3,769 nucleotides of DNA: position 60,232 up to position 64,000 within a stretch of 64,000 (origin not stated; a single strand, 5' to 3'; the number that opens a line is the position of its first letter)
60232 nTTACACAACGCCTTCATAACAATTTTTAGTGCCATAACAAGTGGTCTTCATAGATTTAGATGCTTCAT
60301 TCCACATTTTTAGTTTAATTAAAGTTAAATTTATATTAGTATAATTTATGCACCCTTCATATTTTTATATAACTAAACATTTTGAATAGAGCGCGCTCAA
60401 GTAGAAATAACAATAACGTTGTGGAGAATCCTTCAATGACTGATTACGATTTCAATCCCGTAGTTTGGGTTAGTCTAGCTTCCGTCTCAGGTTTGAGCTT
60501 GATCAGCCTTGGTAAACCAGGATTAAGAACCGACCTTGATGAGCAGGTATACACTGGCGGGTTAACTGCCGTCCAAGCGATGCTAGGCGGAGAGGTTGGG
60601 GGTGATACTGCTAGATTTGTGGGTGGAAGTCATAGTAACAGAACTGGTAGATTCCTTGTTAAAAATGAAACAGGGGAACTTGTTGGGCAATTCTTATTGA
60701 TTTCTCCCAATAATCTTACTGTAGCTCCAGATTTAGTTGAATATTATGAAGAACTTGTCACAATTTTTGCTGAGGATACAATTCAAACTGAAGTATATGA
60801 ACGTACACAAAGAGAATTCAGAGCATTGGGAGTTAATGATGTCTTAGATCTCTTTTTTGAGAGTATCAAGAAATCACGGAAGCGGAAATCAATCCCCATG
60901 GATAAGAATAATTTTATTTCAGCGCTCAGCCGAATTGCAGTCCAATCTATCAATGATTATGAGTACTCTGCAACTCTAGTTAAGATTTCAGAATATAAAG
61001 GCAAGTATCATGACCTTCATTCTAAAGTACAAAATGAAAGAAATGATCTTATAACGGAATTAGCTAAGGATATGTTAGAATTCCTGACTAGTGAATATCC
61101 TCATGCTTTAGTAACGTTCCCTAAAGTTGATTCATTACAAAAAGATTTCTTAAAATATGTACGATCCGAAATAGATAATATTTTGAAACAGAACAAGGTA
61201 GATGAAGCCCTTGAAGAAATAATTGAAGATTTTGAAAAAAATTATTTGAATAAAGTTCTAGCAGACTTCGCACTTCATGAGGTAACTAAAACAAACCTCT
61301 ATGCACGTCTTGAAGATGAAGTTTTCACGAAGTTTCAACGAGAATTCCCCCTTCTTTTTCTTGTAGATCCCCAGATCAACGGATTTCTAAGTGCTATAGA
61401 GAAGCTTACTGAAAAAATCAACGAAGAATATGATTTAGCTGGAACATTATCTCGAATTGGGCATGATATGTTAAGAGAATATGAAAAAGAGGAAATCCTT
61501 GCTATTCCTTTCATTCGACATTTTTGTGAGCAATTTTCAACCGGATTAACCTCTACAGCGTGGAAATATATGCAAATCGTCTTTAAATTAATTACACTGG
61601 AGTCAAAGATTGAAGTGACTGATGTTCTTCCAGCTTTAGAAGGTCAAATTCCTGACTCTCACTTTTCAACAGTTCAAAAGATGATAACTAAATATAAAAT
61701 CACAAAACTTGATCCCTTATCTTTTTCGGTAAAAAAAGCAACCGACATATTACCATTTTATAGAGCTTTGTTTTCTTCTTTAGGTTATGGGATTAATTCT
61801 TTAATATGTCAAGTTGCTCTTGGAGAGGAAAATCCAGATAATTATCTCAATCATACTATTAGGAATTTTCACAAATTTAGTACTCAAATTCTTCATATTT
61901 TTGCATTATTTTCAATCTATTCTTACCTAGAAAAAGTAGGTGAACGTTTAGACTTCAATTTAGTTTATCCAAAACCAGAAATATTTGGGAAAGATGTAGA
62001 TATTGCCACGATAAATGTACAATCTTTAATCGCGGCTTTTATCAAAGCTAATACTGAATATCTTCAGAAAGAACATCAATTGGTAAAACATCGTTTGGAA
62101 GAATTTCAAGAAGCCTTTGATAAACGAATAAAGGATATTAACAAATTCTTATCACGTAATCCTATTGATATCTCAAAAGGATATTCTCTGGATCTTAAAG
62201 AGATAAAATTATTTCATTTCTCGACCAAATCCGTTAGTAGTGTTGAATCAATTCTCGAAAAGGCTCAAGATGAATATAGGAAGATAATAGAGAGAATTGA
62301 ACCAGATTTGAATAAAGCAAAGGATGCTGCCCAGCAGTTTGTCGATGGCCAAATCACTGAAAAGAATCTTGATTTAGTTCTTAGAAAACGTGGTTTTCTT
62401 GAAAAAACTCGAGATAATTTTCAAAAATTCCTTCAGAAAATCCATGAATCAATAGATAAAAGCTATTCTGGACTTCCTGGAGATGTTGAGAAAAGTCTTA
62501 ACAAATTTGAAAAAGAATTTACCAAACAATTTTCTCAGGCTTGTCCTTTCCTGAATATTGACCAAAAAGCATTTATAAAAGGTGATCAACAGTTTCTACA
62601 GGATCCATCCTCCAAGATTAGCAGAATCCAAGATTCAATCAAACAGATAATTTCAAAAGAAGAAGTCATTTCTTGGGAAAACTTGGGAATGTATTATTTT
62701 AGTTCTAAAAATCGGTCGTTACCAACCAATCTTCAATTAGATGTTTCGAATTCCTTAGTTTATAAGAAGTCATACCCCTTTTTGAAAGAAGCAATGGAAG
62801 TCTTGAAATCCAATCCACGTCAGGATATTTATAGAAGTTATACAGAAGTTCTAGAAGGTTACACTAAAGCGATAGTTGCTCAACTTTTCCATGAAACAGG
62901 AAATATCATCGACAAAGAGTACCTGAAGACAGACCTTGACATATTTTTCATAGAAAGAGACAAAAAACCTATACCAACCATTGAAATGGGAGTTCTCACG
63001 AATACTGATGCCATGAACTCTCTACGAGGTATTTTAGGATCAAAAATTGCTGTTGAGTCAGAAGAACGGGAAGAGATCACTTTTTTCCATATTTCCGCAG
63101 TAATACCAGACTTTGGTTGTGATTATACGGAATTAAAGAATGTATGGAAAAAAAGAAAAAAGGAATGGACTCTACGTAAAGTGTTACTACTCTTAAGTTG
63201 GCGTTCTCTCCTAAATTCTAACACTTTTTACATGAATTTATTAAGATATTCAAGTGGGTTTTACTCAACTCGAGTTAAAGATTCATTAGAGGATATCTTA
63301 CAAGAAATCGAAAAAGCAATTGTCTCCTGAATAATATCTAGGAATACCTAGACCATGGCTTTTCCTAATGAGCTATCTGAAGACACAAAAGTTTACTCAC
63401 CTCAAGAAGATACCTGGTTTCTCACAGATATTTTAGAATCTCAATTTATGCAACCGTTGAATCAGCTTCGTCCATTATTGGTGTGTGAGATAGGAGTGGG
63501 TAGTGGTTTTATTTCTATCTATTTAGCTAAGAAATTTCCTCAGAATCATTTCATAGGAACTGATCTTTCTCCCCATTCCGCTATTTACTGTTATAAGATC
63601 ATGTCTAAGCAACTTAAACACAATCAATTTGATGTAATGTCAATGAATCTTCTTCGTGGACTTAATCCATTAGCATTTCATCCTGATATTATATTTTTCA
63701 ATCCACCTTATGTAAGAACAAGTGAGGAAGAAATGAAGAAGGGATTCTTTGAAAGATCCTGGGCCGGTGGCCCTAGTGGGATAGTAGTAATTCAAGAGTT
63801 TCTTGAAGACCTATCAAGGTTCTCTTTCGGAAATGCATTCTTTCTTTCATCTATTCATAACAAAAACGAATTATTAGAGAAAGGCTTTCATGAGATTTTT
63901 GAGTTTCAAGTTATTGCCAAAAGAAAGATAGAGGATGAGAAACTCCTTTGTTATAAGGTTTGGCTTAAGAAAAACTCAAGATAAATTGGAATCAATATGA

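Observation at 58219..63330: Small-GTPase neighbourhood with a Zn-ribbon/nuclease-fold partner and a ~965-aa longin-like helical protein: candidate uncharacterised GTPase module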

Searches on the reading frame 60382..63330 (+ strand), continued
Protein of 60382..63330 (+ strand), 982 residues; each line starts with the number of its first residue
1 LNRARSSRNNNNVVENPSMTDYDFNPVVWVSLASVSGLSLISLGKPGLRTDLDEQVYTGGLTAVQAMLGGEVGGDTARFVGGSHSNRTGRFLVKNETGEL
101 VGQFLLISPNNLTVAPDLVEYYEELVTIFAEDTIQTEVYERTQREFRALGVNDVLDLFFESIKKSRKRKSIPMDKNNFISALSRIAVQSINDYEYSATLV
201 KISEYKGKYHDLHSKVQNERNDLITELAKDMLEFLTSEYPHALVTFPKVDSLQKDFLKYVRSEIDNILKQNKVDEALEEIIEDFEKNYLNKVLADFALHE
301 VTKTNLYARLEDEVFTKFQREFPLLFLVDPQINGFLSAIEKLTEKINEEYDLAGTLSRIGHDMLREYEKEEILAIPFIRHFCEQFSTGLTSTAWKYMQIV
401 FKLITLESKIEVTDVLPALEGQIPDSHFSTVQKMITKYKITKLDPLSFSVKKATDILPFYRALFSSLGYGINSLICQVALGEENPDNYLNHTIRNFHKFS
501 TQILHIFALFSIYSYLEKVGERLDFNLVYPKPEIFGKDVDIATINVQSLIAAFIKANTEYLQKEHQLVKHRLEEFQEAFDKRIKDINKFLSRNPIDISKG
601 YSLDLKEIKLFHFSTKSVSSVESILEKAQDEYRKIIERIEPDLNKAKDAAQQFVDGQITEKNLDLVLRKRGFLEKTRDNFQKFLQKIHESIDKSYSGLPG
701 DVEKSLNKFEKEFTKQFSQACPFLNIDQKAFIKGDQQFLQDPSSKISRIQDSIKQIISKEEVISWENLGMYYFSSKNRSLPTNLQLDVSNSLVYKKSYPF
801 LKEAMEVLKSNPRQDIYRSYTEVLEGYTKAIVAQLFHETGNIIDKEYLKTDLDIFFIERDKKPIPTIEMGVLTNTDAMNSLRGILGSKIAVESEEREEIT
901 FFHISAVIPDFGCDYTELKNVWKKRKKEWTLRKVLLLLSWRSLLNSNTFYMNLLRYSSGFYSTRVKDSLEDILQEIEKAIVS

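Call 53: find_encoding_contigs(protein=P0165, flank=8000, max_places=1)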
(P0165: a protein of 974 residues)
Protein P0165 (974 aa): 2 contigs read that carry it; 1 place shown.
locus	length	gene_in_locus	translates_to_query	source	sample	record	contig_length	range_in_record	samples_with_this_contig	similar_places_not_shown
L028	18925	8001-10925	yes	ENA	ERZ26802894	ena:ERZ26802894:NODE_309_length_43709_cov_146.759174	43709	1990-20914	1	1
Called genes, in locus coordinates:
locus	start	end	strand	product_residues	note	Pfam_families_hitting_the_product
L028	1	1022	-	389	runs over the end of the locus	PF00438:S-AdoMet_synt_N, PF02772:S-AdoMet_synt_M, PF02773:S-AdoMet_synt_C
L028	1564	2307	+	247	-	PF00005:ABC_tran, PF02463:SMC_N (weak)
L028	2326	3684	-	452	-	-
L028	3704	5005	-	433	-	-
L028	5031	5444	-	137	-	-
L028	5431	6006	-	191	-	PF00025:Arf, PF00009:GTP_EFTU (faint), PF00071:Ras, PF01926:MMR_HSR1, PF08477:Roc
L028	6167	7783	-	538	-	PF03853:YjeF_N, PF01256:Carb_kinase, PF02110:HK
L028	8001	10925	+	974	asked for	-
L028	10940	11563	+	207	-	PF02384:N6_Mtase (weak), PF03602:Cons_hypoth95 (weak), PF05175:MTS, PF06325:PrmA, PF07669:Eco57I (weak), PF13847:Methyltransf_31, PF13649:Methyltransf_25 (weak)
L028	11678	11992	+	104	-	-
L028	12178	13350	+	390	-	PF00350:Dynamin_N (faint), PF01926:MMR_HSR1, PF02421:FeoB_N, PF02824:TGS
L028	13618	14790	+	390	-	PF00108:Thiolase_N, PF02803:Thiolase_C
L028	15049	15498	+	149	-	PF01090:Ribosomal_S19e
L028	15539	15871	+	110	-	PF01984:dsDNA_bind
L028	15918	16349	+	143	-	-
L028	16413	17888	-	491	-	PF13192:Thioredoxin_3 (weak), PF02830:V4R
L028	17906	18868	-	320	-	PF08271:Zn_Ribbon_TF, PF00134:Cyclin_N (faint), PF00382:TFIIB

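Call 54: find_encoding_contigs(protein=P0171, flank=8000, max_places=1)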
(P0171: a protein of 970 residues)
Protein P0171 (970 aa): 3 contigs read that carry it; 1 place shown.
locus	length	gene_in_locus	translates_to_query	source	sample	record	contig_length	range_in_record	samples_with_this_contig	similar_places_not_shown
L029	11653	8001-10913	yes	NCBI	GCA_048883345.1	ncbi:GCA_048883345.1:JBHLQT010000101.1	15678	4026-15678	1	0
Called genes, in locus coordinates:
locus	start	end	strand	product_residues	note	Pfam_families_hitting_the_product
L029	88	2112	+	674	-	-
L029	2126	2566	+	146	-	-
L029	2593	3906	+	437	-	-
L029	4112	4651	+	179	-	PF00025:Arf, PF00071:Ras, PF01926:MMR_HSR1 (weak), PF08477:Roc, PF00009:GTP_EFTU (weak)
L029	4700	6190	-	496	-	PF13231:PMT_2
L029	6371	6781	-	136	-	-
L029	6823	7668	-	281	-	PF04307:YdjM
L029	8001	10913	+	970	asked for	-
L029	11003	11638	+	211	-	PF05175:MTS, PF06325:PrmA, PF13489:Methyltransf_23 (faint), PF13847:Methyltransf_31 (weak), PF08241:Methyltransf_11 (weak), PF08242:Methyltransf_12 (weak), PF13649:Methyltransf_25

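Call 55: find_encoding_contigs(protein=P0191, flank=8000, max_places=1)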
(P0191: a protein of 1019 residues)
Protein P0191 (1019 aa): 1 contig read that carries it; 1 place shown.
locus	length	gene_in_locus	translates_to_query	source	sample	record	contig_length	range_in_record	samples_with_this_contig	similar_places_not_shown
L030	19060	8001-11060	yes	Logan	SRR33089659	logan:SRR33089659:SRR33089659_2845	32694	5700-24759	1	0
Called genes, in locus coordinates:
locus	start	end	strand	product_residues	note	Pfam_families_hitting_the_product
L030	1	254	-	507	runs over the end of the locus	PF19864:Radical_SAM_N2, PF04055:Radical_SAM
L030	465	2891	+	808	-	PF01804:Penicil_amidase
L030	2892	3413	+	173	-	-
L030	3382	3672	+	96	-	-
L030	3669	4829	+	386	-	-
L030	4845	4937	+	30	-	-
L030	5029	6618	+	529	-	PF01943:Polysacc_synt (weak)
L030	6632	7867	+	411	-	PF13439:Glyco_transf_4, PF13579:Glyco_trans_4_4, PF20706:GT4-conflict, PF00534:Glycos_transf_1, PF13692:Glyco_trans_1_4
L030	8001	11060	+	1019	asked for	-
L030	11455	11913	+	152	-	-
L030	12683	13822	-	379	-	PF09594:GT87 (weak)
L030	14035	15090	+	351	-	PF00465:Fe-ADH, PF13685:Fe-ADH_2, PF01761:DHQ_synthase (weak)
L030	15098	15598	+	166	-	PF03684:UPF0179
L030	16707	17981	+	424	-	PF04894:Nre_N, PF04895:Nre_C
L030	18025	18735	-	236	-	PF00483:NTP_transferase, PF12804:NTP_transf_3 (weak)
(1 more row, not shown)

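Call 56: find_encoding_contigs(protein=P0194, flank=8000, max_places=1)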
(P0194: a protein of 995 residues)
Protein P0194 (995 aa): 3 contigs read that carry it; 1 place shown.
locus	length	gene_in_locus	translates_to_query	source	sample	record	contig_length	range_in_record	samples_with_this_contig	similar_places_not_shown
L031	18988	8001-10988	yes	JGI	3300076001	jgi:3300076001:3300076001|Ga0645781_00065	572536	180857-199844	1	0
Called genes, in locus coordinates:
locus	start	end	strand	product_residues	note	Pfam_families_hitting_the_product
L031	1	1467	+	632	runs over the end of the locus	PF01627:Hpt, PF07194:P2, PF02895:H-kinase_dim (faint), PF02518:HATPase_c, PF01584:CheW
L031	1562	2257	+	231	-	PF04509:CheC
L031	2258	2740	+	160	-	PF03975:CheD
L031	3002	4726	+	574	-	-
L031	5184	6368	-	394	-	PF00155:Aminotran_1_2, PF01041:DegT_DnrJ_EryC1 (weak), PF01053:Cys_Met_Meta_PP (weak)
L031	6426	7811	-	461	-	PF04307:YdjM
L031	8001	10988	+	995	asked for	-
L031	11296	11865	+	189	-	-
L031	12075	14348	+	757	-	-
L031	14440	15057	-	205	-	-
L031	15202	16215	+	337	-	PF00015:MCPsignal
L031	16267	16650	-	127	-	-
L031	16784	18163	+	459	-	PF13203:DUF2201_N, PF09967:DUF2201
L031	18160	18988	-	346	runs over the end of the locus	-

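Call 63: search_protein_families(library=padloc, proteins=[window:60436-63330:+], max_evalue=0.01)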
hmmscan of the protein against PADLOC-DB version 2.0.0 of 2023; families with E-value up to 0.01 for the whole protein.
window:60436-63330:+ (964 aa): 1 family
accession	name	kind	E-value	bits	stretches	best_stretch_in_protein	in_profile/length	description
PDLC00598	ZorA1|ZorA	-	0.0042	13.5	0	598-707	540-646/663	MotA/ExbB/TolQ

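Call 68: search_protein_families(library=pfam, proteins=[L028:5031-5444:-, L025:17943-18314:-], max_evalue=0.01)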
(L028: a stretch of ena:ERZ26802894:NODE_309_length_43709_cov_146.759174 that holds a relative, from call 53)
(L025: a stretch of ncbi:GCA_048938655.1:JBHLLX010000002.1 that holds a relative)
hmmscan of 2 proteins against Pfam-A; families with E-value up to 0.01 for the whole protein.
L028:5031-5444:- (137 aa): 0 families

L025:17943-18314:- (123 aa): 1 family
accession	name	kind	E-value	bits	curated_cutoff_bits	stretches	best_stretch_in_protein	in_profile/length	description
PF03259.23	Robl_LC7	-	1.9e-06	28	23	1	13-85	9-81/91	Roadblock/LC7 domain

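Call 83: find_related_loci(query=A7, collection=metagenome_contigs, flank=8000)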
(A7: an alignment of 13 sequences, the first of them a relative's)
Query A7 (979 aa) in metagenome_contigs; peptide patterns used: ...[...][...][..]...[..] (x = any residue, [..] = any of these).
204 stretches matched a pattern; 9 encode a relative of the query (tblastn E <= 1e-3); 9 distinct loci.
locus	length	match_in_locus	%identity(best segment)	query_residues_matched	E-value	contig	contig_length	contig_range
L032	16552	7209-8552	31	6-466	2e-64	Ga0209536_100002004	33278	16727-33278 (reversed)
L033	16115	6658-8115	27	6-503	2e-58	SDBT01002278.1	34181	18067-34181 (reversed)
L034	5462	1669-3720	26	6-711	2e-53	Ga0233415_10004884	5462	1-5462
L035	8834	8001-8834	34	7-288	2e-45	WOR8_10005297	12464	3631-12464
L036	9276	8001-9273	30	7-441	4e-49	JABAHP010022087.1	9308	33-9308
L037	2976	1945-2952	27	3-342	2e-40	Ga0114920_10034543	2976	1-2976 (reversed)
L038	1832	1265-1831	38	7-197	1e-30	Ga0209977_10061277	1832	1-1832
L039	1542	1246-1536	47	6-106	1e-13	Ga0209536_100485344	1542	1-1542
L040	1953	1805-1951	57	3-51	7e-13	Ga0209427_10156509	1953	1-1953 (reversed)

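Call 85: find_encoding_contigs(protein=P0170, flank=8000, max_places=1)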
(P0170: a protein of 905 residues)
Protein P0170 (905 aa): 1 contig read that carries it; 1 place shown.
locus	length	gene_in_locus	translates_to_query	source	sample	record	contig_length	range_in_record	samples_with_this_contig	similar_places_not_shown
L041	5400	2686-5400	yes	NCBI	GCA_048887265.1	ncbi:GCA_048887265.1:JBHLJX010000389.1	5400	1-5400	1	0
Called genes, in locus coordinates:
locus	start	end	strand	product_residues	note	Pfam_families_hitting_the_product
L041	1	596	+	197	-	PF02741:FTR_C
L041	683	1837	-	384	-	PF00180:Iso_dh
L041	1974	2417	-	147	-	-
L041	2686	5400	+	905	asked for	?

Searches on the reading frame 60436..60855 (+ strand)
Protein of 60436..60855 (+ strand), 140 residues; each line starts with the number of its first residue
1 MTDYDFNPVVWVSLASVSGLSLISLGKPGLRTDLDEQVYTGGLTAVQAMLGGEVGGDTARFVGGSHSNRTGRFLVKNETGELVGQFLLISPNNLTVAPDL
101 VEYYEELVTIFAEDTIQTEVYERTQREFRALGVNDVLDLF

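Call 61: search_protein_families(library=pfam, alignment_id=A4, max_evalue=10)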
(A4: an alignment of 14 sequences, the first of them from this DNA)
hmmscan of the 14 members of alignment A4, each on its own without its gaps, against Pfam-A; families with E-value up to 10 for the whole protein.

A. member 1, seq(140 aa): 0 families

B. families by the number of members that match (of 14 scanned): 3 families
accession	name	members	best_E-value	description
PF09160.16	FimH_man-bind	1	0.046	FimH, mannose binding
PF09878.14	DUF2105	1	0.052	Predicted membrane protein (DUF2105)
PF23150.1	CFAP61_dimer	1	0.08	CFAP61 dimerisation domain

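Call 62: search_solved_structures(query=A4, max_evalue=10, show_alignments=3)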
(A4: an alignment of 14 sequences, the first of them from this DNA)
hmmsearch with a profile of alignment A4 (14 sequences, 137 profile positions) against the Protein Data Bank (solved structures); distinct sequences matched with E-value up to 10: 0.

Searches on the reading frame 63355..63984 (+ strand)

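Call 3: search_protein_families(library=pfam, proteins=[window:63355-63984:+], max_evalue=0.1)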
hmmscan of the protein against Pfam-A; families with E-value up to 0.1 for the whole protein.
window:63355-63984:+ (209 aa): 8 families
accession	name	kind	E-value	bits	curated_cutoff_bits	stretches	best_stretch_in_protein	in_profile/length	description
PF05175.20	MTS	-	2.5e-06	27.7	23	1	35-125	27-114/170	Methyltransferase small domain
PF08242.18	Methyltransf_12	-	2.4e-05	25.4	30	1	45-92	2-51/98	Methyltransferase domain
PF02390.23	Methyltransf_4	-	2.6e-05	24.2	24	1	42-99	4-60/173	Putative methyltransferase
PF13649.12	Methyltransf_25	-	5.9e-05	24.1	27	1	43-97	1-55/97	Methyltransferase domain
PF13847.12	Methyltransf_31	-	0.0026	17.9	27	1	43-97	7-63/145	Methyltransferase domain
PF10294.15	Methyltransf_16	-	0.012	15.8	21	1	29-89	39-97/174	Lysine methyltransferase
PF06080.18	DUF938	-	0.028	14.7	27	1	42-75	28-61/202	Protein of unknown function (DUF938)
PF08241.18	Methyltransf_11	-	0.038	15.1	21.2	1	45-83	2-52/95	Methyltransferase domain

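Call 4: search_protein_families(library=ncbifam, proteins=[window:63355-63984:+], max_evalue=0.1)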
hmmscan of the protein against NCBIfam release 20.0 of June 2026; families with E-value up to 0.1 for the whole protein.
window:63355-63984:+ (209 aa): 20 families
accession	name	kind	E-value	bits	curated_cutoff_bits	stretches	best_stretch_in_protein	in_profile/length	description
NF011530.0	PRK14968.1-4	equivalog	6.5e-28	97.4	243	1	7-201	13-194/202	putative methyltransferase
NF011529.0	PRK14968.1-3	equivalog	2e-24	86.1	162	1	7-205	10-197/198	putative methyltransferase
TIGR00537.1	hemK_rel_arch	hypoth_equivalog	2.8e-24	85.8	87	1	13-203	1-179/179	HemK2/MTQ2 family protein methyltransferase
NF011527.0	PRK14968.1-1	equivalog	8.7e-19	68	242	1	10-197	11-184/192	putative methyltransferase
TIGR03534.1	RF_mod_PrmC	equivalog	1.8e-14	53.8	199.1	1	10-157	63-209/253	peptide chain release factor N(5)-glutamine methyltransferase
TIGR00536.1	hemK_fam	subfamily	4.8e-13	48.8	115.5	1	37-171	111-248/286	HemK family protein methyltransferase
NF011528.0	PRK14968.1-2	equivalog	1e-12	48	171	1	10-204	17-197/205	putative methyltransferase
TIGR03533.1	L3_gln_methyl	equivalog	3.2e-11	43.1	229.7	1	22-181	104-265/284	50S ribosomal protein L3 N(5)-glutamine methyltransferase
NF002421.0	PRK01544.1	equivalog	1.2e-05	24.3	567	1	26-125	125-222/524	bifunctional peptide chain release factor N(5)-glutamine methyltransferase PrmC/tRNA (guanosine(46)-N7)-methyltransferase TrmB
TIGR02072.1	BioC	equivalog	2.2e-05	24.4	184.95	1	30-97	22-91/244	malonyl-ACP O-methyltransferase BioC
TIGR00091.1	TIGR00091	equivalog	0.00049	19.5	112.65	1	41-85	18-62/194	tRNA (guanosine(46)-N7)-methyltransferase TrmB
NF011577.0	PRK15001.1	equivalog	0.0011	17.9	468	1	25-120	214-309/378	23S rRNA (guanine(1835)-N(2))-methyltransferase RlmG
TIGR03704.1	PrmC_rel_meth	equivalog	0.0035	16.8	248.8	1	9-125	59-169/251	putative protein N(5)-glutamine methyltransferase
TIGR00755.1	ksgA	equivalog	0.004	16.5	171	1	29-120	19-105/256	16S rRNA (adenine(1518)-N(6)/adenine(1519)-N(6))-dimethyltransferase RsmA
NF010719.0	PRK14121.1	equivalog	0.0073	15.3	402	1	29-74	112-157/396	tRNA (guanosine(46)-N7)-methyltransferase TrmB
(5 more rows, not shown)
